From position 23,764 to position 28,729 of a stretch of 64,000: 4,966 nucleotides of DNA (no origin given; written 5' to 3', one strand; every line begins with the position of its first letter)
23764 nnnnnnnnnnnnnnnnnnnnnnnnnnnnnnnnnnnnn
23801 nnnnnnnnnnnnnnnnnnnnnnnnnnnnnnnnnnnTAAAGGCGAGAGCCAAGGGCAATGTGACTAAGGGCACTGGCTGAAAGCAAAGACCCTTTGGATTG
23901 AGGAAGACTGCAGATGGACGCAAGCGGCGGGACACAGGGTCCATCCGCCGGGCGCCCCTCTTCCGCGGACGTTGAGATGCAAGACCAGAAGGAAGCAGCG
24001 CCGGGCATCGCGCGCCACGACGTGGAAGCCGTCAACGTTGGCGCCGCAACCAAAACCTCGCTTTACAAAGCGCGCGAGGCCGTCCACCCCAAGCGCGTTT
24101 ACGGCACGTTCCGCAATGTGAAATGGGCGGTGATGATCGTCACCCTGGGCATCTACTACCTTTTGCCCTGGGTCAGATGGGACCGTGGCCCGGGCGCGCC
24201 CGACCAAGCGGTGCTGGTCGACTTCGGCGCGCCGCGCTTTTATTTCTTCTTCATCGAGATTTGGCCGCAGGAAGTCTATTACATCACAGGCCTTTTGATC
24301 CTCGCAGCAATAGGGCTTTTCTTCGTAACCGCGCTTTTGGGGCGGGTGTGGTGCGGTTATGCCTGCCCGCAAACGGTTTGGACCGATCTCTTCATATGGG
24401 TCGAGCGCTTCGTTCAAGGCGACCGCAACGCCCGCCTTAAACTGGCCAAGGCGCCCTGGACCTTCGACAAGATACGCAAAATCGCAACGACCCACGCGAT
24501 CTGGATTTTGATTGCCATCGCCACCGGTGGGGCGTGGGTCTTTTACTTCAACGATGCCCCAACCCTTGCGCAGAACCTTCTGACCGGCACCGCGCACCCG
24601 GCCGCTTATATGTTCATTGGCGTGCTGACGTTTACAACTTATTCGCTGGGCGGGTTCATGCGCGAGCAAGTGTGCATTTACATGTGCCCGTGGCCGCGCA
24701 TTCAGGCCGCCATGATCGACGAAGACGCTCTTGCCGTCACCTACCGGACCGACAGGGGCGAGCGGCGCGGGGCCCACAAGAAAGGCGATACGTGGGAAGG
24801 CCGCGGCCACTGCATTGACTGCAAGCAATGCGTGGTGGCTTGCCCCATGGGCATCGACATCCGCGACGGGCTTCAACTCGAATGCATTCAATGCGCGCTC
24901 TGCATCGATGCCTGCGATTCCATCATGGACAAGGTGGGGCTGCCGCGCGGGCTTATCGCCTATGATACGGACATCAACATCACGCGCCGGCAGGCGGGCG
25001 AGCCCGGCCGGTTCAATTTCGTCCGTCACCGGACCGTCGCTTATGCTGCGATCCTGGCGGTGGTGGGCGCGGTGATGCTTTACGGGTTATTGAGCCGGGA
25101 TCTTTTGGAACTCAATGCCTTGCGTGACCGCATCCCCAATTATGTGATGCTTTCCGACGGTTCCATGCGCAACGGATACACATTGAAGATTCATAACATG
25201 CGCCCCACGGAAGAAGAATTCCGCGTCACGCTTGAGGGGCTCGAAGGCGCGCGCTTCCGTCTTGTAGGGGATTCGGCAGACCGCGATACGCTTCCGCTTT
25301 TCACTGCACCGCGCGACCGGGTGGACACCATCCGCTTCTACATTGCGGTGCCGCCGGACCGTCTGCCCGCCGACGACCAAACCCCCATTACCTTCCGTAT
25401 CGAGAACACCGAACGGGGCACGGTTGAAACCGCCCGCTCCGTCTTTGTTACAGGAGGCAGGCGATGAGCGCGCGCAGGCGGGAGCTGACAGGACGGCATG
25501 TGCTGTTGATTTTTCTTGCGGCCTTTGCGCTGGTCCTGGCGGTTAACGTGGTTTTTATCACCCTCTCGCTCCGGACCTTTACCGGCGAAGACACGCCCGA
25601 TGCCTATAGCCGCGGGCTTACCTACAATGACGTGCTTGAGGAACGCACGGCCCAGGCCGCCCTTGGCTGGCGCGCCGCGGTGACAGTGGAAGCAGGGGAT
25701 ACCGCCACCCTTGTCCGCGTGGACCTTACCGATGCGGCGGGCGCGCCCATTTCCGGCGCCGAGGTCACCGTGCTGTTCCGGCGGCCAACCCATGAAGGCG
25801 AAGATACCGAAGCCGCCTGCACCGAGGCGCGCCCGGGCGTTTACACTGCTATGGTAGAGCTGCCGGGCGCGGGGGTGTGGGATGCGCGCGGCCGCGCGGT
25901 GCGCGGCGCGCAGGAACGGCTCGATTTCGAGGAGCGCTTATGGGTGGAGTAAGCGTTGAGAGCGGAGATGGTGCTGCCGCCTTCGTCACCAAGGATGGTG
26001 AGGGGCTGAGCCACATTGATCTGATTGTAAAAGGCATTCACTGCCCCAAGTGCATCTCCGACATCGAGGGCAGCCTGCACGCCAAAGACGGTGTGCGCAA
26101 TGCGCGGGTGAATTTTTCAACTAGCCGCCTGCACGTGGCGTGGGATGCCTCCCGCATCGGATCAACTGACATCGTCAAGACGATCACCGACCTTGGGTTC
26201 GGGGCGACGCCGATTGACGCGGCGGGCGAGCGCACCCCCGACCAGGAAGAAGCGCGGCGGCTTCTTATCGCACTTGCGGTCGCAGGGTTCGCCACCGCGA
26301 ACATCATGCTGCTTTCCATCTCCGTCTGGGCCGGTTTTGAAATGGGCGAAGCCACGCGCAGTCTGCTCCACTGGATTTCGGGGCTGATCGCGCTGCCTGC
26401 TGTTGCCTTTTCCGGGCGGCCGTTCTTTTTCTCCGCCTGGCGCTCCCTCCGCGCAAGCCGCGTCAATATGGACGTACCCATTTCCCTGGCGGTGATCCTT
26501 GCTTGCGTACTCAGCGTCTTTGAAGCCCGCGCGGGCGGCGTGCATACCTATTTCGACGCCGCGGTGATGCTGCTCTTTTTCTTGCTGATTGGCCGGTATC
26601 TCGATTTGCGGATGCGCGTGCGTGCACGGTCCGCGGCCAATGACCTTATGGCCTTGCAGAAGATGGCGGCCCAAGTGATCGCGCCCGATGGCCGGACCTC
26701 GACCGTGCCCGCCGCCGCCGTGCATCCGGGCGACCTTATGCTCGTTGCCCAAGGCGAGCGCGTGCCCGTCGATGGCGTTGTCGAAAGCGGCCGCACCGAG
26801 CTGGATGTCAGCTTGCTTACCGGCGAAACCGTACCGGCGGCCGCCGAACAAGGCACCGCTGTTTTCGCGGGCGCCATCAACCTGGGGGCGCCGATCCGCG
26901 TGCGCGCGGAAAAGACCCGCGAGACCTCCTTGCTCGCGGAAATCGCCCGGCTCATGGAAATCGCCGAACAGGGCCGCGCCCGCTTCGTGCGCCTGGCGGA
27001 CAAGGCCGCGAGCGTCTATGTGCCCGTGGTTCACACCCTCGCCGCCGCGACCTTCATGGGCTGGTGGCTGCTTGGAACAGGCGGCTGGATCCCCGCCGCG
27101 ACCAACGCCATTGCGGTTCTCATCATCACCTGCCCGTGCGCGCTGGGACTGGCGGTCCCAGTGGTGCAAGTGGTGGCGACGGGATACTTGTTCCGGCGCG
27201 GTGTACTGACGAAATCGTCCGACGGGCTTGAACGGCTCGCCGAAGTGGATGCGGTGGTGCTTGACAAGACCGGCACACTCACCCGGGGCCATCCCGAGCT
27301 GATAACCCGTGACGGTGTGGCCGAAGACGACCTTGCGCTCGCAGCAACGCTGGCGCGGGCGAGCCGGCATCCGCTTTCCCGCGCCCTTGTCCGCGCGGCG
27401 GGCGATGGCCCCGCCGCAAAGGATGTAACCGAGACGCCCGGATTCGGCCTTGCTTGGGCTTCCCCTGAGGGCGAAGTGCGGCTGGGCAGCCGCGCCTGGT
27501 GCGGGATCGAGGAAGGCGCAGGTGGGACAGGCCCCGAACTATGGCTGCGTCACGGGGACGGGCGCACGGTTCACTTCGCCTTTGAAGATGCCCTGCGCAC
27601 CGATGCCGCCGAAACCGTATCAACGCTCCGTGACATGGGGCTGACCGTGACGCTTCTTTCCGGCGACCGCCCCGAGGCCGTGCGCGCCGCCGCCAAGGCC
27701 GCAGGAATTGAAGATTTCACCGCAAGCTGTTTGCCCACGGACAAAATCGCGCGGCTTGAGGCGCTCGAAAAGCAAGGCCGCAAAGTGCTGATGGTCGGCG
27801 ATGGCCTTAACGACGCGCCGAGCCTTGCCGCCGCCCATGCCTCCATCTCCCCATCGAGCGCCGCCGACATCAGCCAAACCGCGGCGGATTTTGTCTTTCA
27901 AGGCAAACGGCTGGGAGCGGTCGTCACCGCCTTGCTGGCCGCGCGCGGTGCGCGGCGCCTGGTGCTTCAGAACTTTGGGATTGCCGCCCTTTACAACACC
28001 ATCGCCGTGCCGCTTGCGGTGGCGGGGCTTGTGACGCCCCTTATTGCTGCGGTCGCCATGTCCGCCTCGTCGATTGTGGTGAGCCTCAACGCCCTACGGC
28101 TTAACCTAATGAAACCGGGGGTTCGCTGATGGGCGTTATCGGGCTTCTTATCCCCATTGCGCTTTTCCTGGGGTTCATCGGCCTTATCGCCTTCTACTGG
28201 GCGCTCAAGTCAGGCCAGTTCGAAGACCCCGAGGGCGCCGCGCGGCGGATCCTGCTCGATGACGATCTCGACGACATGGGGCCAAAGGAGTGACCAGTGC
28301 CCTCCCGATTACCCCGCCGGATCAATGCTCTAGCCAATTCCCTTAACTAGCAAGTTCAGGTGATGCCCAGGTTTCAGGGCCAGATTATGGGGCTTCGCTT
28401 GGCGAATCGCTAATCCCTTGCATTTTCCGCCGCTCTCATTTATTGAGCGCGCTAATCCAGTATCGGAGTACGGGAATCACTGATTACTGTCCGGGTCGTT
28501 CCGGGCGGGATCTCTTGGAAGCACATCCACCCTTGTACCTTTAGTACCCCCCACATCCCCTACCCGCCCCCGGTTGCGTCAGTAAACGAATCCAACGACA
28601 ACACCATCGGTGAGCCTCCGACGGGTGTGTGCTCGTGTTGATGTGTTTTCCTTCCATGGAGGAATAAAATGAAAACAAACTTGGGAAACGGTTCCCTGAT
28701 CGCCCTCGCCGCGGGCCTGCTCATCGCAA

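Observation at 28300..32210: Tandem triplication of a complete expression cassette: conserved 230-nt leader, porin-like gene, terminator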

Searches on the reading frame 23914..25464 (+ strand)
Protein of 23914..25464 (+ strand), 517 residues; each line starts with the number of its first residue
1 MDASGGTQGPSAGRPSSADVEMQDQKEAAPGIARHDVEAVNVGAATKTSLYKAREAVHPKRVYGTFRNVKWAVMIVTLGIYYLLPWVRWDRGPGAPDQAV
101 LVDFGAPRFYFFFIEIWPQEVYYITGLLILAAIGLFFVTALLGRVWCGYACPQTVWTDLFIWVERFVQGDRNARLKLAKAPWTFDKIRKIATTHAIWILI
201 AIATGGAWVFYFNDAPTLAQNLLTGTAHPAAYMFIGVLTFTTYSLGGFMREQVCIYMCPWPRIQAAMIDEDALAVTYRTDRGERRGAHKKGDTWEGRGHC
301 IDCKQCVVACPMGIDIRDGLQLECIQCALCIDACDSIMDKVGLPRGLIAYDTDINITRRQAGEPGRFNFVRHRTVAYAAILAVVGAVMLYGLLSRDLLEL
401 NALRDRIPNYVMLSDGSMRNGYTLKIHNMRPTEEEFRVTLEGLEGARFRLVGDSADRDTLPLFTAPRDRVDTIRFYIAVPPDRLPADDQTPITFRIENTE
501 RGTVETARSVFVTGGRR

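Call 45: search_protein_families(library=pfam, proteins=[window:23914-25464:+], max_evalue=0.00001)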
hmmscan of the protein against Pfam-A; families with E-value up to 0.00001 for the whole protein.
window:23914-25464:+ (517 aa): 5 families
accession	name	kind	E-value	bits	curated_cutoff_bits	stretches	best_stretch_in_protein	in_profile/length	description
PF13746.11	Fer4_18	-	4.2e-37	127.3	27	1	249-352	1-113/114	4Fe-4S dicluster domain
PF11614.14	FixG_C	-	1.3e-24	87.1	25.6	1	388-512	1-117/119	IG-like fold at C-terminal of FixG, putative oxidoreductase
PF12801.12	Fer4_5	-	1.8e-08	34.6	22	1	127-164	4-42/48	4Fe-4S binding domain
PF13534.11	Fer4_17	-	3.9e-07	31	22.2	0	253-315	7-61/61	4Fe-4S dicluster domain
PF13183.11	Fer4_8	-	3.6e-06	27.9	27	0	253-314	10-68/68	4Fe-4S dicluster domain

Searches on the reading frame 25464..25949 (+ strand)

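Call 45: search_protein_families(library=pfam, proteins=[window:25464-25949:+], max_evalue=0.00001)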
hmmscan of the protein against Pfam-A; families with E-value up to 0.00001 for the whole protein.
window:25464-25949:+ (162 aa): 2 families
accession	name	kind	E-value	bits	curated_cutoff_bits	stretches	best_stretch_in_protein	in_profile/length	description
PF05751.16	FixH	-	3.6e-36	124.9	23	1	6-153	1-143/150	FixH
PF13115.11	YtkA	-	1.8e-08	35.3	25.9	1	75-140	17-81/85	YtkA-like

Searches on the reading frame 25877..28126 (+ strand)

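Call 45: search_protein_families(library=pfam, proteins=[window:25877-28126:+], max_evalue=0.00001)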
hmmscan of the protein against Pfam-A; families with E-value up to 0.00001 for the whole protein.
window:25877-28126:+ (750 aa): 3 families
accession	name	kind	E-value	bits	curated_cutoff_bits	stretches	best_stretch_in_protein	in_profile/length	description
PF00122.25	E1-E2_ATPase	-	2.2e-46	158.1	28.1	1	260-440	2-180/181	E1-E2 ATPase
PF00702.32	Hydrolase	-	3.9e-26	93.1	26.4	1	457-654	1-191/191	haloacid dehalogenase-like hydrolase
PF00403.32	HMA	-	1.8e-10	41.5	24.8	1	49-108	2-61/62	Heavy-metal-associated domain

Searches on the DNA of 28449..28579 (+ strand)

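Call 72: build_rna_model(alignment_id=A6, structure=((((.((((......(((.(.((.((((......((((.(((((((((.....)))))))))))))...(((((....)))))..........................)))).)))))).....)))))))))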
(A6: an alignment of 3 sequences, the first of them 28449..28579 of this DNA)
Model R1 built from alignment A6 (3 sequences, 133 columns); structure: as given.
model positions 130; base pairs 36; branch points 1; effective number of sequences 1.02; information 0.59 bits per position. Calibrated on 0.2 Mb of random sequence (short: E-values are rough).
structure used (alignment columns):
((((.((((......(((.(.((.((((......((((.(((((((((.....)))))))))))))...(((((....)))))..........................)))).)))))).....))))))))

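Call 73: search_with_rna_model(model_id=R1, sources=[window, L001, L007, L008, L009, L011, L012, L013, L014, L015], max_evalue=10)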
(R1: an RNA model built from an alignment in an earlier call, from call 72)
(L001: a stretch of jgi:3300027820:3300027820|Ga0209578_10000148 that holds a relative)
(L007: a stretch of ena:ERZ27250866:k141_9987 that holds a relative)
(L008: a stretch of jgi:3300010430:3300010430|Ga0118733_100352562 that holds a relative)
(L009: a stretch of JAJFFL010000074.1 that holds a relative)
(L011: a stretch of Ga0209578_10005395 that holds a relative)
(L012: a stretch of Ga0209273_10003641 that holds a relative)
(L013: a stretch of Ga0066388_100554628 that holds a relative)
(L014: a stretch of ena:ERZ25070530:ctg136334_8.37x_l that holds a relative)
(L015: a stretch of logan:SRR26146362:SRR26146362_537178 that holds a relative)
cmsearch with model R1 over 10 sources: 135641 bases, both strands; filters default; matches with E-value up to 10: 3.
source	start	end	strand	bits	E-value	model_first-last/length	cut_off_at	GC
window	31015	31144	+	147.4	2.2e-32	1-130/130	no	0.58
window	28449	28579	+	141.7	4.8e-31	1-130/130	no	0.59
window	29708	29829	+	130.8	1.9e-28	1-130/130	no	0.58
